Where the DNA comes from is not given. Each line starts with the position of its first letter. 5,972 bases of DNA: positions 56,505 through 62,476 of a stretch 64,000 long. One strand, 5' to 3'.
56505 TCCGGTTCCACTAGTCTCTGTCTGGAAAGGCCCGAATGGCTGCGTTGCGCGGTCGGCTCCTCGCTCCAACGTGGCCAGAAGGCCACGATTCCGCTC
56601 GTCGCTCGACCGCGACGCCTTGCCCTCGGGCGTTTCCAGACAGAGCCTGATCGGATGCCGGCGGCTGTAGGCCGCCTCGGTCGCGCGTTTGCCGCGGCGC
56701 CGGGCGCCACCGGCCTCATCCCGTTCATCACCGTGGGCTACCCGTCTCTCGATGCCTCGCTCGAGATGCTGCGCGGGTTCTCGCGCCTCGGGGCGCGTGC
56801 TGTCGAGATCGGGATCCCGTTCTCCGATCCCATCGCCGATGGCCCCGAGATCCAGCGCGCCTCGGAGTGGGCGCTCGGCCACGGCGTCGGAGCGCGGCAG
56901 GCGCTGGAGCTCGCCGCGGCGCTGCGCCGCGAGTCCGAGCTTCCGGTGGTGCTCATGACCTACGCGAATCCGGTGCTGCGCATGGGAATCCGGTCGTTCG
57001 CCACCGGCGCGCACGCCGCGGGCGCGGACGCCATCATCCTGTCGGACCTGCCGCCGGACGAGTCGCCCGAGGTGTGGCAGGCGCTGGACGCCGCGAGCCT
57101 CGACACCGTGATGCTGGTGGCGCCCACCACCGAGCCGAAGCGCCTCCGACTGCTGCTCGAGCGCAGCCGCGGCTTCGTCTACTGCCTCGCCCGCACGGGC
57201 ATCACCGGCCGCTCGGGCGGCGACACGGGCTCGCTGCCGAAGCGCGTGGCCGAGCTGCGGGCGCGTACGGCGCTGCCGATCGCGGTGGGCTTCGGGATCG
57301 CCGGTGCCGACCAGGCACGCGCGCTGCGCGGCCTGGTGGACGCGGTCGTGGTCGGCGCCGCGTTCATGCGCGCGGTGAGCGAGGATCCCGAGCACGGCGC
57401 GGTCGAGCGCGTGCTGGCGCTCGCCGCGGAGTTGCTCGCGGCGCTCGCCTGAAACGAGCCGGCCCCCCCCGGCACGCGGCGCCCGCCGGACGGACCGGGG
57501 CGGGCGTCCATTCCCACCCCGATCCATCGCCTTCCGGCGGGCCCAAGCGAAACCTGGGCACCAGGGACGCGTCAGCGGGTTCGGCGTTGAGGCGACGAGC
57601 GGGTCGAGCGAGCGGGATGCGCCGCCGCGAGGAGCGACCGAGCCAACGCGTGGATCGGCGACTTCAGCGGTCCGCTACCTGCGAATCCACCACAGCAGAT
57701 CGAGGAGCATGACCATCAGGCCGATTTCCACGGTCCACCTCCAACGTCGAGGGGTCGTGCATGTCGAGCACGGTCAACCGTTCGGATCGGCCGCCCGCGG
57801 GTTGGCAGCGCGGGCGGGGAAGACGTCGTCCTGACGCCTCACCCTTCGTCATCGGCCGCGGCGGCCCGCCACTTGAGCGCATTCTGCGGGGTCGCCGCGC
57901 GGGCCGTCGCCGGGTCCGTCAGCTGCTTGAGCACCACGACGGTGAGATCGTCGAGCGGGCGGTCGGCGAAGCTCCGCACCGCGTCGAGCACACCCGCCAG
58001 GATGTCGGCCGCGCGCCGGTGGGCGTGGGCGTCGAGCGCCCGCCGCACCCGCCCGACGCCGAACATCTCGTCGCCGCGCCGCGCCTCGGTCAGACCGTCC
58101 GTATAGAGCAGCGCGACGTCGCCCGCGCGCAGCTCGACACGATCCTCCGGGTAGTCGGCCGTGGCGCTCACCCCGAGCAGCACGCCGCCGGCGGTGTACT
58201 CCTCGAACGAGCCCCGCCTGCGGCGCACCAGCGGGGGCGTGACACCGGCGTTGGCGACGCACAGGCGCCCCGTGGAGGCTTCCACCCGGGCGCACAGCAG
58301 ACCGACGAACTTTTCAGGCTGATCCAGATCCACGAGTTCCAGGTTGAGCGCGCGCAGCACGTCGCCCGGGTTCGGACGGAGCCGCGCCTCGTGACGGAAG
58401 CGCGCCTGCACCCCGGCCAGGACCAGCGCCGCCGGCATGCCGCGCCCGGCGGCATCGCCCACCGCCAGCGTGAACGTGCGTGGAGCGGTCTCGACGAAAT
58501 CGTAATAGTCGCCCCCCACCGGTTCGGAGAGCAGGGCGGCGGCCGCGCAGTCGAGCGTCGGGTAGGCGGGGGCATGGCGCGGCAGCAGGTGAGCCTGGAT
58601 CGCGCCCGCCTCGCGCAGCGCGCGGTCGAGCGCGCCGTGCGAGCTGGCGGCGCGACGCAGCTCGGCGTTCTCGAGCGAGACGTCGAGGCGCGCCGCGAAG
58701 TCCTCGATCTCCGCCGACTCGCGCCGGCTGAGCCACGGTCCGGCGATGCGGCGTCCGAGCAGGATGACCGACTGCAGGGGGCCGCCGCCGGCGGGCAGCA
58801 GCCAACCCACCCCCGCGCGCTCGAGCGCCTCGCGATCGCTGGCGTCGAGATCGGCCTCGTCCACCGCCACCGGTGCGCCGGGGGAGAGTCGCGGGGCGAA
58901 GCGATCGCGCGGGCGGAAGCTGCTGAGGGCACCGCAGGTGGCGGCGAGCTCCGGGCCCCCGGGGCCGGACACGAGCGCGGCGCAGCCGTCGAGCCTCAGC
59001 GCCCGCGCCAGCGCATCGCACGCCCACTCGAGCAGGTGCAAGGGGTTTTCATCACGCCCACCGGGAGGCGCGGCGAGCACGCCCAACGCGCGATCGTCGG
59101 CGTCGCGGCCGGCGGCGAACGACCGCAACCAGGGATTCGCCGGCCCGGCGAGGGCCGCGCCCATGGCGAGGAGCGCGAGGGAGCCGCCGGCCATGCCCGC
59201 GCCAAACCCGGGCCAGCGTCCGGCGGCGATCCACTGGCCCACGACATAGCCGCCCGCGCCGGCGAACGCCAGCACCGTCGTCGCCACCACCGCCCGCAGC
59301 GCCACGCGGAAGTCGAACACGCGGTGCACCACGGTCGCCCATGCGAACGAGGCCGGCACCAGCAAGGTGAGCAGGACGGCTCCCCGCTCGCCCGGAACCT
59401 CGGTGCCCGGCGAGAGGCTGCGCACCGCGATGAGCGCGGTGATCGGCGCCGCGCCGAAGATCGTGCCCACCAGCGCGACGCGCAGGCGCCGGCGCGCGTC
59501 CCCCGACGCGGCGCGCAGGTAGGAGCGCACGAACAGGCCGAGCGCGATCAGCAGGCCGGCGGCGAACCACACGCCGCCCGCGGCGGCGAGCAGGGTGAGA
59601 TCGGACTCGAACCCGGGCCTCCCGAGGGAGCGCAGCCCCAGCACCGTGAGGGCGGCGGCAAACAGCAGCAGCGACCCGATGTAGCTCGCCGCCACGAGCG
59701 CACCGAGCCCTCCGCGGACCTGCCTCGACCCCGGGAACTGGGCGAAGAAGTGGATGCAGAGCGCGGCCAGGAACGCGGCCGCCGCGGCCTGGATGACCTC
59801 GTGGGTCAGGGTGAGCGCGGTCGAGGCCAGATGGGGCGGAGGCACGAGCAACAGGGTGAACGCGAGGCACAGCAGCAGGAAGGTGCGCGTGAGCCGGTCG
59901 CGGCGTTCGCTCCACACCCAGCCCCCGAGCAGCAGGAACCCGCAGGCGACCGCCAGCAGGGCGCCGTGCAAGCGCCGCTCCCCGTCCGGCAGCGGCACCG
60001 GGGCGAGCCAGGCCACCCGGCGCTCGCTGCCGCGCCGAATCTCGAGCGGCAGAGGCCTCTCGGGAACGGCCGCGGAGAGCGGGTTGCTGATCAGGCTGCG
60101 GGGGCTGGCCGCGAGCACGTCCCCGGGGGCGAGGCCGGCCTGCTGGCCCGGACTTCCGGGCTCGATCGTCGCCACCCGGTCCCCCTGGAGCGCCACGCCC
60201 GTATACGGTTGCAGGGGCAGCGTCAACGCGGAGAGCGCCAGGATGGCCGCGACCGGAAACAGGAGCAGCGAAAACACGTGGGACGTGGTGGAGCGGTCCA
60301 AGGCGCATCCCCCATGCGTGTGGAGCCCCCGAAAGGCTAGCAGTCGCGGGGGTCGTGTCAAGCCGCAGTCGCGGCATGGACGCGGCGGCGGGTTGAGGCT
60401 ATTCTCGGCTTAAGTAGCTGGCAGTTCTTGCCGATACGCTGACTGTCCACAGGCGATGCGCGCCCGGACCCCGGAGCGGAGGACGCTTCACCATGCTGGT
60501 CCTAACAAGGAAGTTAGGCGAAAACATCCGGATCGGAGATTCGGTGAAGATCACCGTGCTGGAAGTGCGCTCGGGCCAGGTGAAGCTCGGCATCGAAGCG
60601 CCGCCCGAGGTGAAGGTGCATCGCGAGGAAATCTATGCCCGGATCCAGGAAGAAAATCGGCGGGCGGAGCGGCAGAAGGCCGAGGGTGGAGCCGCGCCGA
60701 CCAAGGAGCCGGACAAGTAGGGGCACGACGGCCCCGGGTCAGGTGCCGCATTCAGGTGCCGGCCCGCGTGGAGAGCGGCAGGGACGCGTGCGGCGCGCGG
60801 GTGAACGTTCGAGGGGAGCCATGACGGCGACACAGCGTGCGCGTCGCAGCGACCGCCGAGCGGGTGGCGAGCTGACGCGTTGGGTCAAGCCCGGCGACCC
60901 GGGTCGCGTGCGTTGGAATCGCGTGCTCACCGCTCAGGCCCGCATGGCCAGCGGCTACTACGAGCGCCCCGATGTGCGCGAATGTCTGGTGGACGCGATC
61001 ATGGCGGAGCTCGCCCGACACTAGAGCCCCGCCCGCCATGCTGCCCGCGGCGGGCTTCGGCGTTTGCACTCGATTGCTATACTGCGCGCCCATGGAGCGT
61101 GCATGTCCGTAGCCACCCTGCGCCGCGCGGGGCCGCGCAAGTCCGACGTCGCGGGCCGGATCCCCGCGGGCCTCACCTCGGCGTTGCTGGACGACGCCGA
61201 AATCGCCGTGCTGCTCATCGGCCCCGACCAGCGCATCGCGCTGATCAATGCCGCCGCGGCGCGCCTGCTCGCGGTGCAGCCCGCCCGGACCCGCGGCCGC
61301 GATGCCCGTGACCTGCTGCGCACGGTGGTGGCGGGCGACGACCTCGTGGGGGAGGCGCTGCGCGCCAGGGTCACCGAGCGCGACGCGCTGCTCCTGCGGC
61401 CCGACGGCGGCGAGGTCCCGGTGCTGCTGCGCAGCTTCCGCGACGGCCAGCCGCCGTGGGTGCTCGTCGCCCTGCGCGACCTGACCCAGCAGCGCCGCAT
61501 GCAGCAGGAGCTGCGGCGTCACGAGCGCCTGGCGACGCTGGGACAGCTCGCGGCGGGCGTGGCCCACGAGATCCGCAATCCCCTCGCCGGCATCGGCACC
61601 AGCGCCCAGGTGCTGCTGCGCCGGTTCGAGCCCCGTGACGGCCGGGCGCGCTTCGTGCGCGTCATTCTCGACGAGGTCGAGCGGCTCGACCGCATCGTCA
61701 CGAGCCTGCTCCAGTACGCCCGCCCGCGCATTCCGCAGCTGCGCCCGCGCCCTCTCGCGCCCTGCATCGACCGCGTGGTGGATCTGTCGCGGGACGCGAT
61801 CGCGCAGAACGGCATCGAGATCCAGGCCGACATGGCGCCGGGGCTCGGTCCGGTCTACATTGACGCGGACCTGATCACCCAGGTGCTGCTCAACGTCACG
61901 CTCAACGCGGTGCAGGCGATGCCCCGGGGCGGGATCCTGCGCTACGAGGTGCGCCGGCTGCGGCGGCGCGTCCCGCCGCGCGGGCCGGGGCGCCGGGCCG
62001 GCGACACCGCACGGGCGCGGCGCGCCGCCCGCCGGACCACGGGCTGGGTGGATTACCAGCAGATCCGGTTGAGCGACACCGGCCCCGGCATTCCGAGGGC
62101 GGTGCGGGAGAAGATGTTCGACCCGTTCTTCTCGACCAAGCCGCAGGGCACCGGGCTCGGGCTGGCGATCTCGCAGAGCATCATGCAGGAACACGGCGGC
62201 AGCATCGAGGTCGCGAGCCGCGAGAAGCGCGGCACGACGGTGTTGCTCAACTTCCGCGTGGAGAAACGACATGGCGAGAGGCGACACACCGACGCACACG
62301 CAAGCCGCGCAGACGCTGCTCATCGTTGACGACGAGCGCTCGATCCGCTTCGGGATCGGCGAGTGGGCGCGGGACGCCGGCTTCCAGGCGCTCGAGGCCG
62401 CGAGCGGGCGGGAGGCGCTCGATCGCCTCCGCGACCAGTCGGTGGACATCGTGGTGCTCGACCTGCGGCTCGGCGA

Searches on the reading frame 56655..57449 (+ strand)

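Call 57: search_protein_families(library=pfam, proteins=[window:56655-57449:+], max_evalue=0.00001)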
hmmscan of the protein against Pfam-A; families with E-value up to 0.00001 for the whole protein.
window:56655-57449:+ (265 aa): 1 family
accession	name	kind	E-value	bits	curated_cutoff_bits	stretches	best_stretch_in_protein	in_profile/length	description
PF00290.26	Trp_syntA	-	1.1e-72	244.6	27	1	15-251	6-245/259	Tryptophan synthase alpha chain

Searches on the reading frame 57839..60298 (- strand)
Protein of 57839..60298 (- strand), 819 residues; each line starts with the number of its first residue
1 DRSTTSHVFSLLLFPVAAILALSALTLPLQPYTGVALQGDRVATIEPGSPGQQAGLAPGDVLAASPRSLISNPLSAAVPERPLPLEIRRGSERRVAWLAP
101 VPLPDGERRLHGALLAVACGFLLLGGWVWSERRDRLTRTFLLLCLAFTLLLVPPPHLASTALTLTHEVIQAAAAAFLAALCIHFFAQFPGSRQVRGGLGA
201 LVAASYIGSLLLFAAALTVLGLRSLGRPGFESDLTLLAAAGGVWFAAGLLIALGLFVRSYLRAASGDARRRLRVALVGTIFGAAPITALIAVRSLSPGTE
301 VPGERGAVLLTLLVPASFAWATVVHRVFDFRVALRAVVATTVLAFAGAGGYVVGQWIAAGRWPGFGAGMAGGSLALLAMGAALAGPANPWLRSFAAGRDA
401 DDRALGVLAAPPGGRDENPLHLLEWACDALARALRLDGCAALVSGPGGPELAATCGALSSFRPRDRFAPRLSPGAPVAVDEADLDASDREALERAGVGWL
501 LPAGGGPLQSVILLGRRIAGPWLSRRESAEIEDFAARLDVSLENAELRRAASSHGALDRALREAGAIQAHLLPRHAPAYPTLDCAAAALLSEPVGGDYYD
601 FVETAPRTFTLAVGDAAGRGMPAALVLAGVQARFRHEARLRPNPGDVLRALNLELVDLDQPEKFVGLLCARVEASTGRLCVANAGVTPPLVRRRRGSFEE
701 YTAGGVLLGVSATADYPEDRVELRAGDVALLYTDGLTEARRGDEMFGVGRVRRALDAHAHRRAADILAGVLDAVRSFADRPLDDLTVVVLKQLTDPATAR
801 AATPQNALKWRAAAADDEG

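Call 18: search_protein_families(library=pfam, proteins=[window:57839-60298:-], max_evalue=0.001)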
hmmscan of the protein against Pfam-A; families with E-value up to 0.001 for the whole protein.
window:57839-60298:- (819 aa): 1 family
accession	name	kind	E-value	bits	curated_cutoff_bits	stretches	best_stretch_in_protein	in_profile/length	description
PF07228.17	SpoIIE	-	1.4e-39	136.4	25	1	608-791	4-190/192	Stage II sporulation protein E (SpoIIE)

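Call 73: search_protein_families(library=pfam, proteins=[window:57839-60298:-], max_evalue=1)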
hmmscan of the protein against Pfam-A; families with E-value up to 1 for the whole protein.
window:57839-60298:- (819 aa): 2 families
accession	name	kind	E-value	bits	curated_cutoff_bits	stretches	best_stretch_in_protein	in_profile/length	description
PF07228.17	SpoIIE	-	1.4e-39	136.4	25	1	608-791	4-190/192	Stage II sporulation protein E (SpoIIE)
PF17820.7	PDZ_6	-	0.0015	18.7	27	1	42-62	2-22/54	PDZ domain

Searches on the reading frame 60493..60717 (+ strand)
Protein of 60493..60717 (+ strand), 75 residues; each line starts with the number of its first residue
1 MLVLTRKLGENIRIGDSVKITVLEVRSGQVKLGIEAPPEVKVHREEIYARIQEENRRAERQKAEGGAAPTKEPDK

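Call 57: search_protein_families(library=pfam, proteins=[window:60493-60717:+], max_evalue=0.00001)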
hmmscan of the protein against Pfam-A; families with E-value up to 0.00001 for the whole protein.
window:60493-60717:+ (75 aa): 1 family
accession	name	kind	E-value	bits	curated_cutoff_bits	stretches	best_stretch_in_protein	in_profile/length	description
PF02599.21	CsrA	-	3.1e-26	91.5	27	1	1-53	1-53/53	Global regulator protein family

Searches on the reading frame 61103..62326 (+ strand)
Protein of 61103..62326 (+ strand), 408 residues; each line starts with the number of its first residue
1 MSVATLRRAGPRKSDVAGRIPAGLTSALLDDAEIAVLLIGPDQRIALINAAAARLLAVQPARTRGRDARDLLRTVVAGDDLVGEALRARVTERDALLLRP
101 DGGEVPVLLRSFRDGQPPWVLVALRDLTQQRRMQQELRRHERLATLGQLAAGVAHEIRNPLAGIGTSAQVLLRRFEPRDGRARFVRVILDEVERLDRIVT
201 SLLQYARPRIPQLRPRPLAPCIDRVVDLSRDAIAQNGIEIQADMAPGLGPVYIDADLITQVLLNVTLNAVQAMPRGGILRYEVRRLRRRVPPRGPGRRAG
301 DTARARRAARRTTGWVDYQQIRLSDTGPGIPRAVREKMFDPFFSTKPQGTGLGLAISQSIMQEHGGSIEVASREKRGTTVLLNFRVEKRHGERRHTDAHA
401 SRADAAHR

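Call 57: search_protein_families(library=pfam, proteins=[window:61103-62326:+], max_evalue=0.00001)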
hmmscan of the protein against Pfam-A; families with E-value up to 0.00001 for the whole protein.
window:61103-62326:+ (408 aa): 3 families
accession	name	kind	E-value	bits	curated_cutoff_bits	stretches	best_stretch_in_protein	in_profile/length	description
PF02518.31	HATPase_c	-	7.9e-21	75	26.4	1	254-386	2-109/111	Histidine kinase-, DNA gyrase B-, and HSP90-like ATPase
PF00512.31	HisKA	-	1.9e-15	57.1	26.9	1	146-208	2-63/66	His Kinase A (phospho-acceptor) domain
PF08448.16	PAS_4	-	2e-08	34.9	23.1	1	32-132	4-110/110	PAS fold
